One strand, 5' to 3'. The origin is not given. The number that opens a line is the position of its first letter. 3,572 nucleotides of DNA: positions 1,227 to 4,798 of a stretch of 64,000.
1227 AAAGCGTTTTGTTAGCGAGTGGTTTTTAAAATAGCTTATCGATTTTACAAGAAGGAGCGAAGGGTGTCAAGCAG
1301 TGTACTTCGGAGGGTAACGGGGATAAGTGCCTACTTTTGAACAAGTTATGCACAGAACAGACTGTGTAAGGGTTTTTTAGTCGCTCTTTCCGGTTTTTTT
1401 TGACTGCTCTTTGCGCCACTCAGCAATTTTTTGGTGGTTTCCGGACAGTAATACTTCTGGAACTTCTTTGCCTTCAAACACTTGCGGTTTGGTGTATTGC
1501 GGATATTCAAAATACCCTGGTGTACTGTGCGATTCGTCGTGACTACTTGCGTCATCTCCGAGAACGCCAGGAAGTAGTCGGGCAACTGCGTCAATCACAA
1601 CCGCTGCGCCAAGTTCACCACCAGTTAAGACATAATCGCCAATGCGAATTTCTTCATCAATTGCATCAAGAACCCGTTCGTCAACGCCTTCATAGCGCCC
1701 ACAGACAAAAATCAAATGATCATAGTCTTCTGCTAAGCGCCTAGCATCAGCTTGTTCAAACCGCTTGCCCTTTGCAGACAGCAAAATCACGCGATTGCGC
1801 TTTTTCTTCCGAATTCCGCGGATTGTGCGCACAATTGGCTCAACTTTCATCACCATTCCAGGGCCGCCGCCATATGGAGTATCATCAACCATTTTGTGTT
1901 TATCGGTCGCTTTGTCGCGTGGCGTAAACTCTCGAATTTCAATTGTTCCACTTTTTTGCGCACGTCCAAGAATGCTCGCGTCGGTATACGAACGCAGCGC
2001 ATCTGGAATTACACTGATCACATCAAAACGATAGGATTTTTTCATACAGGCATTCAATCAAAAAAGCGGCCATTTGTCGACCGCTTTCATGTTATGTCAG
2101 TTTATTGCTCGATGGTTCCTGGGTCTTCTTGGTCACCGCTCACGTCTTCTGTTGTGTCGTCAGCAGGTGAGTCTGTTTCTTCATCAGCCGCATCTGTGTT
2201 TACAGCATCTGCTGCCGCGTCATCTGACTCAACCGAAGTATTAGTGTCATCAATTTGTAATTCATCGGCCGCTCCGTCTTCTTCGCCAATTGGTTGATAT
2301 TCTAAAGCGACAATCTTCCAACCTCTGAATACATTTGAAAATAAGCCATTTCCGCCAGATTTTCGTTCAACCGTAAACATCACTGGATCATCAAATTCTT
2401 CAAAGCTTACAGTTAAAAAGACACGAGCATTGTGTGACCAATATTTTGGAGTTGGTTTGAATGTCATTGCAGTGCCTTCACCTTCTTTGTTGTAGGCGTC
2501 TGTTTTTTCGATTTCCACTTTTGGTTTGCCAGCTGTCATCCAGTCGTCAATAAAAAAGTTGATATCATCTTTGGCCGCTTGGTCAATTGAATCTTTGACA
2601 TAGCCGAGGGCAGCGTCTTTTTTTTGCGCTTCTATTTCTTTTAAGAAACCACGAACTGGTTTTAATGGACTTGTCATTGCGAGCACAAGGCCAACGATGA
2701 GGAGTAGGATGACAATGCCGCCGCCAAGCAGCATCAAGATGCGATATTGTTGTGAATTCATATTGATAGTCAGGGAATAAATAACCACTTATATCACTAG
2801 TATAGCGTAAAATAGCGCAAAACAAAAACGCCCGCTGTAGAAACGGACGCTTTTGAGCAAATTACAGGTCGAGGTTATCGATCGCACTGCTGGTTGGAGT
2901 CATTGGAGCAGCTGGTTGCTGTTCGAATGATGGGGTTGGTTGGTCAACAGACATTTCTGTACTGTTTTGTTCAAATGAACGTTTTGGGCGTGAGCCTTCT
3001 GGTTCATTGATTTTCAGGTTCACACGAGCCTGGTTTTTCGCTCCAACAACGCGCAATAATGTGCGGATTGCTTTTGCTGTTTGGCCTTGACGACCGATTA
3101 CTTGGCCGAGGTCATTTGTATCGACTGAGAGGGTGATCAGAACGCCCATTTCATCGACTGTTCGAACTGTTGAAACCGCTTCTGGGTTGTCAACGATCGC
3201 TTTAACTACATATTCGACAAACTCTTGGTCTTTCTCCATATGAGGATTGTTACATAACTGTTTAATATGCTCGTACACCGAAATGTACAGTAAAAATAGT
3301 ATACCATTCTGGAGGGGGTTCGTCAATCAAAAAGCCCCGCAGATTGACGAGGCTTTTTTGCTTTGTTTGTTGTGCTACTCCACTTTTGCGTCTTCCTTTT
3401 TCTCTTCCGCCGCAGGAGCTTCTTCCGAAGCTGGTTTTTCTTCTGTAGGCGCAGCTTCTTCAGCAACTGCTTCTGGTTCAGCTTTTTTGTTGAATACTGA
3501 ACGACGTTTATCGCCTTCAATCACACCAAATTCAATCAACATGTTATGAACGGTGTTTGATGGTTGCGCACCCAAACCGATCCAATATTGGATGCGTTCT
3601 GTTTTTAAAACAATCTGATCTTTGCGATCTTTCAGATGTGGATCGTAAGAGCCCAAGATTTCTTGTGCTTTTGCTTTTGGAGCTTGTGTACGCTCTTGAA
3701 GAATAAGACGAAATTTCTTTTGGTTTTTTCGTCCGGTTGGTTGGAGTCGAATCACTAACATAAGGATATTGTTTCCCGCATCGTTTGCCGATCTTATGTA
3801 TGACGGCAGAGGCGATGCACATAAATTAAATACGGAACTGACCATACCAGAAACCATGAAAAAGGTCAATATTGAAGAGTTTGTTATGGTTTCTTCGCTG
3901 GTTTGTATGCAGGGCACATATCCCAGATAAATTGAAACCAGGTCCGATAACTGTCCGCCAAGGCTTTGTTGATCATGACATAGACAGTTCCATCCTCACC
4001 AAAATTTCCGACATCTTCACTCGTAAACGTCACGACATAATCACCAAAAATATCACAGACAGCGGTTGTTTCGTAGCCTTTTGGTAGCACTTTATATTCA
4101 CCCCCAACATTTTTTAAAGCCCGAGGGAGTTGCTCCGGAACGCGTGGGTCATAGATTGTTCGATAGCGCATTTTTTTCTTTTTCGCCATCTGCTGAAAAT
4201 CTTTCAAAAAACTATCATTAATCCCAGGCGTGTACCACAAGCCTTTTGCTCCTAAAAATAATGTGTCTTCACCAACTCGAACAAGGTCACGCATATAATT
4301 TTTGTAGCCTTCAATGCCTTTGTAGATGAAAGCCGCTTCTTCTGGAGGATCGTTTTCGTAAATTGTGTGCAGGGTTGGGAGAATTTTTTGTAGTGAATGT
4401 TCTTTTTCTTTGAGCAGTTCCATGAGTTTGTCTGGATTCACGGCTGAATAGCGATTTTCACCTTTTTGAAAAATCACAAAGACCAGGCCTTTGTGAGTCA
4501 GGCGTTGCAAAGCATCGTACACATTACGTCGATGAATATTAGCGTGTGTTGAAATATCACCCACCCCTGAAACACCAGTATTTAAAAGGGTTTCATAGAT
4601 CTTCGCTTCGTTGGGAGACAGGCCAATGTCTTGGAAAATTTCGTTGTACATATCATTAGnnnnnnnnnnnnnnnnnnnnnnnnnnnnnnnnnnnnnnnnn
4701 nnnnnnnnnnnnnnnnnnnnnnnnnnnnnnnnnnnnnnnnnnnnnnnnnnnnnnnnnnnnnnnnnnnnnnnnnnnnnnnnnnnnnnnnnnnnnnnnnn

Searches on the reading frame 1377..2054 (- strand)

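Call 47: search_protein_families(library=pfam, proteins=[window:1377-2054:-], max_evalue=0.01)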
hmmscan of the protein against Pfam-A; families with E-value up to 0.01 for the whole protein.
window:1377-2054:- (225 aa): 1 family
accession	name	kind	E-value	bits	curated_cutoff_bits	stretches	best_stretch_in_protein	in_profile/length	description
PF01746.26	tRNA_m1G_MT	-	3.4e-56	190.5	27.3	1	30-221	2-189/195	tRNA (Guanine-1)-methyltransferase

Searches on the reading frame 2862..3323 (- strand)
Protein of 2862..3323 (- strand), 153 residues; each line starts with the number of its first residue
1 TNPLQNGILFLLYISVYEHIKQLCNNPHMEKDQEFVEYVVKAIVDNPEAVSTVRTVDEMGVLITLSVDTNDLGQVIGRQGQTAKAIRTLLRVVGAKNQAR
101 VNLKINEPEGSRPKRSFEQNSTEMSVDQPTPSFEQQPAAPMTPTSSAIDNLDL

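Call 21: search_protein_families(library=pfam, proteins=[window:2862-3323:-], max_evalue=0.001)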
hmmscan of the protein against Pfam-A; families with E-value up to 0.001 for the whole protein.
window:2862-3323:- (153 aa): 1 family
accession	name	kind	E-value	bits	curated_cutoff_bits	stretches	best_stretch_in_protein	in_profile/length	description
PF13083.13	KH_KhpA-B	-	1.7e-21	76.3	32.1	1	33-105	1-73/73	KhpA/KhpB, KH domain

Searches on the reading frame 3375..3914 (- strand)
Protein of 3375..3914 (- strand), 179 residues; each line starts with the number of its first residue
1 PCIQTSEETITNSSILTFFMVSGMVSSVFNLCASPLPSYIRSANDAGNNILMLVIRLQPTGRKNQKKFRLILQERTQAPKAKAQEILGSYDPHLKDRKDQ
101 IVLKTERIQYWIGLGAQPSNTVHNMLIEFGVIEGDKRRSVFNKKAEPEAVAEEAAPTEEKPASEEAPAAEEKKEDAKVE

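Call 21: search_protein_families(library=pfam, proteins=[window:3375-3914:-], max_evalue=0.001)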
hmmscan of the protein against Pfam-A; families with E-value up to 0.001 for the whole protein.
window:3375-3914:- (179 aa): 1 family
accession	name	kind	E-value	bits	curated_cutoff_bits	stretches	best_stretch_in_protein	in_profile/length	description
PF00886.24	Ribosomal_S16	-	5.5e-14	52.3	27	1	60-119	2-62/62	Ribosomal protein S16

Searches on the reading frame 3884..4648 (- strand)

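Call 21: search_protein_families(library=pfam, proteins=[window:3884-4648:-], max_evalue=0.001)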
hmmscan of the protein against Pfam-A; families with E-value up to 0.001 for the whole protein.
window:3884-4648:- (254 aa): 1 family
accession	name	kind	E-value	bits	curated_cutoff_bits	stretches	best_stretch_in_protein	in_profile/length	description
PF01978.25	TrmB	-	9.2e-16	57.9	25.6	1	6-72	2-67/68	Sugar-specific transcriptional regulator TrmB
